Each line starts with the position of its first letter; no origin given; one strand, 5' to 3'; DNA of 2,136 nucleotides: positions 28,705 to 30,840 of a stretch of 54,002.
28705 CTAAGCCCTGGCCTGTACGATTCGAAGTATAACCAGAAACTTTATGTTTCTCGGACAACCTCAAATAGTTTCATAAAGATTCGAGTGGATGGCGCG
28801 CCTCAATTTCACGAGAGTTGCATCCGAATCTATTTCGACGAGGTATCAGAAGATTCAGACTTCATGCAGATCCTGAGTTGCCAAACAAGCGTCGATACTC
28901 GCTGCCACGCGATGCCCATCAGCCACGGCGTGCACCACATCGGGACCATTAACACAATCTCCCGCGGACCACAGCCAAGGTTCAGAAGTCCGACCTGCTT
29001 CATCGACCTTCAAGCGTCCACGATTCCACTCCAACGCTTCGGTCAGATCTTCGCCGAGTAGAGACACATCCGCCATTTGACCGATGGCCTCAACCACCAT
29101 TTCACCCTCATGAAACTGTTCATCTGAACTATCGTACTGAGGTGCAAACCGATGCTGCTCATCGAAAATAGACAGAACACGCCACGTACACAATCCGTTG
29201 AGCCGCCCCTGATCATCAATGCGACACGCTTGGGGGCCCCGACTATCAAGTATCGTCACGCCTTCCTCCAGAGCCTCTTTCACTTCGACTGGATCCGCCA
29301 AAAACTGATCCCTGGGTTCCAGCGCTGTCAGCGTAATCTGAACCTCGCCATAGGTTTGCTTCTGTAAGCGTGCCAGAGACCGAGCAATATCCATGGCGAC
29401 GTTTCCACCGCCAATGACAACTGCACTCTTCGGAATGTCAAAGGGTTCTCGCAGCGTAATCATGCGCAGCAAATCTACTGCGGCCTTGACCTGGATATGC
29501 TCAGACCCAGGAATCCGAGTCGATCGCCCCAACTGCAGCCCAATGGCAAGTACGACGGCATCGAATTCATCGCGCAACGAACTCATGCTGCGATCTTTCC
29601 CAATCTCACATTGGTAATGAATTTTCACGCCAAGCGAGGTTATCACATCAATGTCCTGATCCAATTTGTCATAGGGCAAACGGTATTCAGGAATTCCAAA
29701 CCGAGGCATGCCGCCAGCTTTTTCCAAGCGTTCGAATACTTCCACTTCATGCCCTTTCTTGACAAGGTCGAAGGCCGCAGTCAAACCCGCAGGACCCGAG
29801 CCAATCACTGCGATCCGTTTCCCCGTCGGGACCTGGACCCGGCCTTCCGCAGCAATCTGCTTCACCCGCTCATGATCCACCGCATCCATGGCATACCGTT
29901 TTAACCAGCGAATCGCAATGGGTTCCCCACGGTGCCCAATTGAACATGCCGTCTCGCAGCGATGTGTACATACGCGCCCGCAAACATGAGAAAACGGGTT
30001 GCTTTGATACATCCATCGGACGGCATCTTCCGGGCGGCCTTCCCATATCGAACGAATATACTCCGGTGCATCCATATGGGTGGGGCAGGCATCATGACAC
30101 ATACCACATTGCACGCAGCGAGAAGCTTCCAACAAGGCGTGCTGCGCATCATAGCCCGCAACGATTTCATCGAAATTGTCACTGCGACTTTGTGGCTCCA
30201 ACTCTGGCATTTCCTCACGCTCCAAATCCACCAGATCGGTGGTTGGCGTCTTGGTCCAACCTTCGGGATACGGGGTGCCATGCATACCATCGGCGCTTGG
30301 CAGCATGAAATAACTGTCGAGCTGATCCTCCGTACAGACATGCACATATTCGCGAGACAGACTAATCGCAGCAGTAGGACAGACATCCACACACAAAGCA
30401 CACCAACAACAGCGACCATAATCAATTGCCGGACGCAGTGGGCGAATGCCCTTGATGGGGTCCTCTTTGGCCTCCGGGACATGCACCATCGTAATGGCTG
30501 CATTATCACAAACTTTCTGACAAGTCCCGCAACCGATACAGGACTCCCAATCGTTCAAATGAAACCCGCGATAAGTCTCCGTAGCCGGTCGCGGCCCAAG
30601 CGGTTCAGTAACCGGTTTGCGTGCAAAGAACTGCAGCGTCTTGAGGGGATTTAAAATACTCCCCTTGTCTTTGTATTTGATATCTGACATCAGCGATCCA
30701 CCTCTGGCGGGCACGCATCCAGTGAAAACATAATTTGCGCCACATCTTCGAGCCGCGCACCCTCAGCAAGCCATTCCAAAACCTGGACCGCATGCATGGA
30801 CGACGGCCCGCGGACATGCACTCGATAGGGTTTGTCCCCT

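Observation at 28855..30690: Terminal NuoI/MbxN-type ferredoxin subunit fused to a GltD-like NAD(P)H:FAD oxidoreductase, a built-in NAD(P)H input module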

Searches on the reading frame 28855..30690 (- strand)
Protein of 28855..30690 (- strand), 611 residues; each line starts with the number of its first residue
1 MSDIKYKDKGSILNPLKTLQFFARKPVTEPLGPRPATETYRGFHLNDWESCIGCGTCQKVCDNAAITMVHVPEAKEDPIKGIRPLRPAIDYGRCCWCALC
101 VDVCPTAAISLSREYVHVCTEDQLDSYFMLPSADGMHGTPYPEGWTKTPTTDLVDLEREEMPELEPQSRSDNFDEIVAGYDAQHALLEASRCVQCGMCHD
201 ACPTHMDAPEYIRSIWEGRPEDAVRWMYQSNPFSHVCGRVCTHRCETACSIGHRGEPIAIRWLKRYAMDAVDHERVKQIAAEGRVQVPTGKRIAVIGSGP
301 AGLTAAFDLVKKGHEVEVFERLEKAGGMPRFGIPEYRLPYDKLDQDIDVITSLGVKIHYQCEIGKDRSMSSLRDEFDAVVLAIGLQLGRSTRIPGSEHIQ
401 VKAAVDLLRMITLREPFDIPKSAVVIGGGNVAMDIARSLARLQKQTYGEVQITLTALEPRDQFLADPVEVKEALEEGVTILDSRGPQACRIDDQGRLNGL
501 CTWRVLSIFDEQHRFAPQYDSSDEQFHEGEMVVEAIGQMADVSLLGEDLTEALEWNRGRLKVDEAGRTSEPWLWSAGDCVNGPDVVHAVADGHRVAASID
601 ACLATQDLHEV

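Call 3: search_protein_families(library=pfam, proteins=[window:28855-30690:-], max_evalue=0.01)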
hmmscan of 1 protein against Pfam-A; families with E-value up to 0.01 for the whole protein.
window:28855-30690:- (611 aa): 27 families (the best 25 are shown)
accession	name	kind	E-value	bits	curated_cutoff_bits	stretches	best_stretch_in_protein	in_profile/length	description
PF14691.11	Fer4_20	-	4.6e-30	104.2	25.8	1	170-274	2-111/113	Dihydroprymidine dehydrogenase domain II, 4Fe-4S cluster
PF07992.20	Pyr_redox_2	-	8.7e-27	94.7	26.1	1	292-588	2-286/291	Pyridine nucleotide-disulphide oxidoreductase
PF00037.32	Fer4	-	1.4e-11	44.1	21.1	2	47-67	4-24/24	4Fe-4S binding domain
PF12838.12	Fer4_7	-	2e-10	41.4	27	1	50-108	1-52/52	4Fe-4S dicluster domain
PF13187.11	Fer4_9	-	5.2e-10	39.6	27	2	51-109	2-52/52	4Fe-4S dicluster domain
PF00070.33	Pyr_redox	-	1.5e-09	38.7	22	2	423-497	2-74/82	Pyridine nucleotide-disulphide oxidoreductase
PF13450.12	NAD_binding_8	-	3.8e-08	33.9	21.9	1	295-327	1-33/68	NAD(P)-binding Rossmann-like domain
PF12797.12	Fer4_2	-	1.1e-07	31.8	24.5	2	45-61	4-20/22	4Fe-4S binding domain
PF13484.11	Fer4_16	-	2.3e-07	31.9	30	0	93-113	1-21/66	4Fe-4S double cluster binding domain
PF14697.11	Fer4_21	-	5e-07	30.2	35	2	49-110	6-58/59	4Fe-4S dicluster domain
PF13237.11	Fer4_10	-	8.3e-07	29.3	25.5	0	47-68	5-30/53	4Fe-4S dicluster domain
PF01266.30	DAO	-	1.3e-06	28.6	27.9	1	292-325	1-34/353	FAD dependent oxidoreductase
PF13738.12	Pyr_redox_3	-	6.1e-06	26.1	30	0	289-323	163-197/305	Pyridine nucleotide-disulphide oxidoreductase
PF13183.11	Fer4_8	-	6.3e-06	27.1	27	0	188-250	1-65/68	4Fe-4S dicluster domain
PF00890.30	FAD_binding_2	-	0.00015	21.5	20.4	1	293-327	2-36/414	FAD binding domain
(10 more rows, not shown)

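Call 4: search_protein_families(library=ncbifam, proteins=[window:28855-30690:-], max_evalue=0.001)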
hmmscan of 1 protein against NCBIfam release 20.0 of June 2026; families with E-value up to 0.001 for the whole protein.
window:28855-30690:- (611 aa): 121 families (the best 25 are shown)
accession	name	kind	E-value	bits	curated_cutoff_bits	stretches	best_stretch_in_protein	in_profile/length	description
NF010590.0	PRK13984.1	equivalog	2.4e-239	795.6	946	1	9-606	8-609/611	putative oxidoreductase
NF009410.0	PRK12771.1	subfamily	3e-120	402.5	516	2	198-609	50-451/566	NAD(P)-binding protein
NF009454.0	PRK12814.1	equivalog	3.1e-86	290.2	916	2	196-607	102-504/657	putative NADPH-dependent glutamate synthase small subunit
NF009414.0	PRK12778.1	equivalog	1.5e-80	271.4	1103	1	152-604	290-750/752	bifunctional dihydroorotate dehydrogenase B NAD binding subunit/NADPH-dependent glutamate synthase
TIGR01316.1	gltA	equivalog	5.3e-79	266.1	471.75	1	166-602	2-448/449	NADPH-dependent glutamate synthase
TIGR01318.1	gltD_gamma_fam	subfamily_domain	3.8e-64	217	482.95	1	153-599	3-461/467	glutamate synthase, small subunit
NF009408.0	PRK12769.1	equivalog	1.4e-62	211.7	1003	1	49-606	85-654/659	formate-dependent uric acid utilization protein AegA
TIGR01317.1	GOGAT_sm_gam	subfamily_domain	2.7e-61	207.9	447.7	1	153-604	5-479/485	glutamate synthase small subunit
NF009413.0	PRK12775.1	equivalog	3e-61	207.4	1895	1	158-605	299-756/1006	putative trifunctional 2-polyprenylphenol hydroxylase/glutamate synthase subunit beta/ferritin domain-containing protein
TIGR03315.1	Se_ygfK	equivalog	2.4e-56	190.8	835.3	1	197-599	446-835/1012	putative selenate reductase subunit YgfK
NF009451.0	PRK12809.1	equivalog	3.8e-51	174.1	1154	1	48-599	84-630/639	formate-dependent uric acid utilization protein YgfT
NF009409.0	PRK12770.1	subfamily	4.2e-43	147.8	343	1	286-606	14-353/360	putative glutamate synthase subunit beta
NF009415.0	PRK12779.1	equivalog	1.3e-41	142.4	1519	1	200-599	212-622/944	putative bifunctional glutamate synthase subunit beta/2-polyprenylphenol hydroxylase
NF045663.1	diclust_near_Sec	equivalog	4.3e-36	124.3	530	1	197-385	19-199/759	pyridine nucleotide-disulfide oxidoreductase/dicluster-binding protein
NF004543.0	PRK05888.2-5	equivalog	5.5e-26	91.4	243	1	5-127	13-135/217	NADH-quinone oxidoreductase subunit NuoI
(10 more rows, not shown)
